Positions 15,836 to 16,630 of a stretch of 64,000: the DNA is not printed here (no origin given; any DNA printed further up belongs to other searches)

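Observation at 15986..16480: Peptide deformylase gene embedded in the head-morphogenesis operon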

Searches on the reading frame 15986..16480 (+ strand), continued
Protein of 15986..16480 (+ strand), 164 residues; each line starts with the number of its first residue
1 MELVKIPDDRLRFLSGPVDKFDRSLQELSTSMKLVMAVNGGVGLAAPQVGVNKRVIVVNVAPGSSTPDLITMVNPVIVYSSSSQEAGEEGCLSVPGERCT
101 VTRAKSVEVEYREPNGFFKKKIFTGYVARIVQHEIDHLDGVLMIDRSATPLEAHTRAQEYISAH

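Call 48: list_cluster_members(proteins=[P0002, P0008, P0026, P0014, P0058, P0004])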
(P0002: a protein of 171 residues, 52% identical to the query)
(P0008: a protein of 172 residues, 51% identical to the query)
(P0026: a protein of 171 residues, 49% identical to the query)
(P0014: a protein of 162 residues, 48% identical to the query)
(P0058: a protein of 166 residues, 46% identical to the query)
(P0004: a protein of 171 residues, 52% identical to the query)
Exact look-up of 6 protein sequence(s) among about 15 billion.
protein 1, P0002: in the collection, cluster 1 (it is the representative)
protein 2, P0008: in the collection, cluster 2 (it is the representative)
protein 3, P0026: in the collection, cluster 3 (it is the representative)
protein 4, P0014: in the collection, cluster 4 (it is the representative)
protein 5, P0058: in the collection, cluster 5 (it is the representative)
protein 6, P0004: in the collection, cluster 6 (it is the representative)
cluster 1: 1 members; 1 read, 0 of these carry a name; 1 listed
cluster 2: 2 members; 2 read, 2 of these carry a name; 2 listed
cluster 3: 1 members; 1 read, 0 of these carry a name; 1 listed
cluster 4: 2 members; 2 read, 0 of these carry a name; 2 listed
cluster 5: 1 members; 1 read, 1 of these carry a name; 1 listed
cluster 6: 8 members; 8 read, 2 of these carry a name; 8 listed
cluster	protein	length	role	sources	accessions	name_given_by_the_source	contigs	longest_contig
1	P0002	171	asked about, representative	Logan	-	-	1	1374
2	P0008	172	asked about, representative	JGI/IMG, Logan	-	peptide deformylase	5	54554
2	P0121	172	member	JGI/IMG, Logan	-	peptide deformylase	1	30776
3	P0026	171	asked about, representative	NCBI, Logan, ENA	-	-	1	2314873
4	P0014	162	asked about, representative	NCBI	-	-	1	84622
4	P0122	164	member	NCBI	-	-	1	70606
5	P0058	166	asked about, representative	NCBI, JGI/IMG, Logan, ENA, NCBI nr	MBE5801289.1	MAG: peptide deformylase [Clostridiales bacterium] | peptide deformylase [Clostridiales bacterium]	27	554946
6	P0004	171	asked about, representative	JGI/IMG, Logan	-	-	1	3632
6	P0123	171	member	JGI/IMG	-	peptide deformylase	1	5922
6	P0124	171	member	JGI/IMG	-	peptide deformylase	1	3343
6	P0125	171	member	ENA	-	-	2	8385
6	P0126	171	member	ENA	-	-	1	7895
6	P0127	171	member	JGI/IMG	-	-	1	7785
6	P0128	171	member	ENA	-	-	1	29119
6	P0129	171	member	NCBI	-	-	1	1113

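Call 50: find_encoding_contigs(protein=P0026, flank=5000, max_places=1)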
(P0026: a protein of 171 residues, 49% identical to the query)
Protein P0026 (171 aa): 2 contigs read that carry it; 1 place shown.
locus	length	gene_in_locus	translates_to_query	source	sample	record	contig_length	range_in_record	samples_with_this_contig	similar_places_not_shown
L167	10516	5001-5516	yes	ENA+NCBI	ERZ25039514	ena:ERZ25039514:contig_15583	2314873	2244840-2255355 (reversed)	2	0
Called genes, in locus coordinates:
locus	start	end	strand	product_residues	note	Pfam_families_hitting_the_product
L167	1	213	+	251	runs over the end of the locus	PF20772:TACO1_YebC_N, PF01709:Transcrip_reg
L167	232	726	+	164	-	PF02075:RuvC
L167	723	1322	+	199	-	PF01330:RuvA_N, PF00633:HHH (faint), PF14520:HHH_5, PF21176:RecR_HhH (faint), PF07499:RuvA_C (weak)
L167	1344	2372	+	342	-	PF05496:RuvB_N, PF00004:AAA, PF07728:AAA_5 (weak), PF17864:AAA_lid_4, PF05491:WHD_RuvB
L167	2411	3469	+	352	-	PF02547:Queuosine_synth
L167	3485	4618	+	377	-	PF01702:TGT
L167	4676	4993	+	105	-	PF02699:YajC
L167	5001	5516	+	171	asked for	PF01327:Pep_deformylase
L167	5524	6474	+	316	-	PF00551:Formyl_trans_N, PF02911:Formyl_trans_C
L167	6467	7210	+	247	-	PF03793:PASTA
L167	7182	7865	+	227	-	PF00834:Ribul_P_3_epim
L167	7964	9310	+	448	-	PF02881:SRP54_N, PF01656:CbiA (faint), PF13401:AAA_22 (faint), PF00448:SRP54, PF02978:SRP_SPB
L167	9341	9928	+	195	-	-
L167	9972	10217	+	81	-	PF13083:KH_KhpA-B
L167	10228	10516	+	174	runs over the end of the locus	PF01782:RimM, PF24986:PRC_RimM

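Call 52: predict_structure(alignment_id=A4)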
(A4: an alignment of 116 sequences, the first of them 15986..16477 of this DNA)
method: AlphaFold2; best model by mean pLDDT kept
length: 164 residues; sequences in the alignment: 116
mean_pLDDT: 93.3   pTM: 0.88
mean pLDDT of the five models: 93.3, 93.2, 93.1, 93.1, 92.8
residues with pLDDT >= 90: 139; 70-90: 13; 50-70: 12; < 50: 0
segments of 3 or more residues with pLDDT < 50: none
pLDDT, mean of each block of 10 residues (from residue 1): 94 97 98 97 98 98 91 99 97 94 98 98 98 98 81 68 67
secondary structure, 60 per line:
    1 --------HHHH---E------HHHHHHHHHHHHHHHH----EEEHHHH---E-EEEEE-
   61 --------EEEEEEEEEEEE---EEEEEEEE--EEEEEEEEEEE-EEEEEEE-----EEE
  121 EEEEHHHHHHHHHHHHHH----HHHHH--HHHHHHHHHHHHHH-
elements in order: H9-12 H23-38 E43-45 H46-49 E55-59 E69-80 E84-91 E94-104 E106-112 E118-124 H125-138 H143-147 H150-163

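Call 56: fold_search(model_id=the predicted structure, library=pdb)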
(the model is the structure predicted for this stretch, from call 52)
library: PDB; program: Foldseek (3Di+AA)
matches with E <= 10: 567; with E <= 0.001: 162
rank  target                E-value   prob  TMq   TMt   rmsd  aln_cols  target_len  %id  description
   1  6jf7_B                8.8e-19  1.00  0.84  0.90   1.5       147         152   43  K3U bound crystal structure of class I type b peptide deformylase from Acinetobacter baumannii (released 2020-02-12)
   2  6jes_A                2.9e-18  1.00  0.84  0.86   2.8       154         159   42  Apo crystal structure of class I type b peptide deformylase from Acinetobacter baumannii (released 2020-02-12)
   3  6jf8_D                5.0e-18  1.00  0.84  0.87   2.7       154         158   42  K4U bound crystal structure of class I type b peptide deformylase from Acinetobacter baumannii (released 2020-02-12)
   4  6jf8_B                7.3e-18  1.00  0.82  0.85   2.7       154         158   41  K4U bound crystal structure of class I type b peptide deformylase from Acinetobacter baumannii (released 2020-02-12)
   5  6jf6_A                8.2e-18  1.00  0.81  0.84   2.8       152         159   41  Met-ala-ser bound crystal structure of class I type b peptide deformylase from Acinetobacter baumannii (released 2020-02-12)
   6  6jf4_B                1.5e-17  1.00  0.84  0.90   1.7       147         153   44  K1U bound crystal structure of class I type b peptide deformylase from Acinetobacter baumannii (released 2020-02-12)
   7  6jf5_B                1.7e-17  1.00  0.84  0.87   1.9       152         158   42  K2U bound crystal structure of class I type b peptide deformylase from Acinetobacter baumannii (released 2020-02-12)
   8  6jf7_A                2.0e-17  1.00  0.83  0.90   1.7       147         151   43  K3U bound crystal structure of class I type b peptide deformylase from Acinetobacter baumannii (released 2020-02-12)
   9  1rqc_E                2.0e-17  1.00  0.86  0.81   3.6       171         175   36  Crystals of peptide deformylase from Plasmodium falciparum with ten subunits per asymmetric unit reveal critical chara (released 2004-01-20)
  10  6jf6_D                2.2e-17  1.00  0.82  0.87   2.5       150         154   42  Met-ala-ser bound crystal structure of class I type b peptide deformylase from Acinetobacter baumannii (released 2020-02-12)
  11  1rl4_B                2.7e-17  1.00  0.85  0.90   1.9       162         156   36  Plasmodium falciparum peptide deformylase complex with inhibitor (released 2003-12-09)
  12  1rqc_F                3.2e-17  1.00  0.86  0.82   3.7       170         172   35  Crystals of peptide deformylase from Plasmodium falciparum with ten subunits per asymmetric unit reveal critical chara (released 2004-01-20)
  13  3m6q                  3.6e-17  1.00  0.88  0.80   3.2       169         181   36  Crystal structure of Arabidopsis thaliana peptide deformylase 1B (AtPDF1B) G41Q mutant in complex with actinonin (released 2011-03-30)
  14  6jf4_A                4.1e-17  1.00  0.83  0.92   1.1       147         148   44  K1U bound crystal structure of class I type b peptide deformylase from Acinetobacter baumannii (released 2020-02-12)
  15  6ck7_A                5.0e-17  1.00  0.87  0.83   2.4       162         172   40  Crystal structure of a peptide deformylase from Legionella pneumophila bound to actinonin (released 2018-03-07)
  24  3uwa                  9.8e-17  1.00  0.84  0.93   1.6       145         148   42  Crystal structure of a probable peptide deformylase from synechococcus phage S-SSM7 (released 2013-01-09)
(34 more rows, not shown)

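Call 77: find_related_loci(query=window:15986-16477:+, collection=genome_contigs, flank=4000)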
Query window:15986-16477:+ (164 aa) in genome_contigs; peptide patterns used: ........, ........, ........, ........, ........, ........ (x = any residue, [..] = any of these).
600 stretches matched a pattern (row limit reached: there are more); 439 encode a relative of the query (tblastn E <= 1e-3); the best 80 are kept; 80 distinct loci.
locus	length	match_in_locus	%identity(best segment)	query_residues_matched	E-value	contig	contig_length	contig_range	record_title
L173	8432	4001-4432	44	2-146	5e-33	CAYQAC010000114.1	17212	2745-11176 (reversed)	MAG TPA_asm: uncultured Polyangiaceae bacterium isolate SRP344714_co1_276 genome assembly, contig: NODE_6158_length_1721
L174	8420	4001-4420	43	5-147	8e-33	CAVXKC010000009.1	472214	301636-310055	MAG: uncultured Thermoleophilaceae bacterium isolate MFD06229.bin.2.42 genome assembly, contig: contig_44622, whole geno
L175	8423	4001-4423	44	5-148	2e-32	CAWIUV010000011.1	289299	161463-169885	MAG: uncultured Thermoleophilaceae bacterium isolate MFD02840.bin.2.102 genome assembly, contig: contig_44413, whole gen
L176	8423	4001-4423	40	5-148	5e-32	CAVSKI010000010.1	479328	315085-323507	MAG: uncultured Thermoleophilaceae bacterium isolate MFD09212.bin.1.47 genome assembly, contig: contig_39317, whole geno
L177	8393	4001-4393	49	11-147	2e-31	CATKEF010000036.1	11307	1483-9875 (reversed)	MAG: uncultured Eubacteriales bacterium isolate iMGMC-890_1678881666 genome assembly, contig: MegahitA5_67557, whole gen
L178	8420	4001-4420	41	5-147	1e-31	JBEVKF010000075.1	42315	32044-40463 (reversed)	MAG: Thermoleophilaceae bacterium isolate T4R1BO_autometa_bin_37 T4R1BO_autometa_bin_37_k133_42225100, whole genome shot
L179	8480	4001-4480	41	2-163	7e-31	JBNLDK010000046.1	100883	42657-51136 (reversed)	MAG: Polyangiaceae bacterium isolate C1C2.bin.51.orig k141_798487, whole genome shotgun sequence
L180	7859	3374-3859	41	1-164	4e-30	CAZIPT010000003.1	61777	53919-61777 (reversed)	MAG TPA_asm: uncultured Eubacteriales bacterium isolate SRP302447_co1_108 genome assembly, contig: NODE_1503_length_6177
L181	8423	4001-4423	42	5-148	3e-30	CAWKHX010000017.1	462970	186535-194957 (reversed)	MAG: uncultured Thermoleophilaceae bacterium isolate MFD02840.bin.1.226 genome assembly, contig: contig_72341, whole gen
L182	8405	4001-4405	41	11-148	6e-30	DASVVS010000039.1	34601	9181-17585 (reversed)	MAG TPA_asm: Thermoleophilaceae bacterium isolate SMAG_U3349 k141_157583, whole genome shotgun sequence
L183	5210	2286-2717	42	2-150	4e-30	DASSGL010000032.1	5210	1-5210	MAG TPA_asm: Gaiellaceae bacterium isolate SMAG_U1032 k141_427126, whole genome shotgun sequence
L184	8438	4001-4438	44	1-146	1e-29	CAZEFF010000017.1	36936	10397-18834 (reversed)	MAG TPA_asm: uncultured bacterium isolate SRP342105_co1_304 genome assembly, contig: NODE_1419_length_36936_cov_7.413790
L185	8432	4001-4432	42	2-150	2e-29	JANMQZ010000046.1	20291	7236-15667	MAG: Actinomycetes bacterium isolate OTE_51_metabat_108_sub OTE_51_k141_4609737, whole genome shotgun sequence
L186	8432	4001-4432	42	2-150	4e-29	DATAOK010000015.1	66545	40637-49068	MAG TPA_asm: Gaiellaceae bacterium isolate SMAG_U7043 k141_1880319, whole genome shotgun sequence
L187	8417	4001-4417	42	5-146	2e-28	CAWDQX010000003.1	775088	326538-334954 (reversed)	MAG: uncultured Solirubrobacterales bacterium isolate MFD03399.bin.2.27 genome assembly, contig: contig_21773, whole gen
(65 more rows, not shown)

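Call 89: search_protein_families(library=ncbifam, proteins=[window:15986-16480:+], max_evalue=0.001)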
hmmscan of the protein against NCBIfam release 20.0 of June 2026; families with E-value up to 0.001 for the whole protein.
window:15986-16480:+ (164 aa): 6 families
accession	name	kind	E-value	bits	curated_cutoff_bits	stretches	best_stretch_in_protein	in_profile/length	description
NF001159.1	PRK00150.1-3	subfamily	4.2e-43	146.8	125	1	3-150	5-153/167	peptide deformylase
TIGR00079.1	pept_deformyl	equivalog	2.1e-39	134.7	103.95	1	2-160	3-159/161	peptide deformylase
NF009484.0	PRK12846.1-5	equivalog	1.4e-30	106.3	190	1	2-147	5-147/165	peptide deformylase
NF006670.0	PRK09218.1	equivalog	5.4e-26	91.2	162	1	34-142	34-135/136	peptide deformylase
NF009483.0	PRK12846.1-4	equivalog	6.3e-25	87.9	267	1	7-146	10-155/193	peptide deformylase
NF011189.0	PRK14595.1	equivalog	7.5e-16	58.3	232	1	4-150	7-149/162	peptide deformylase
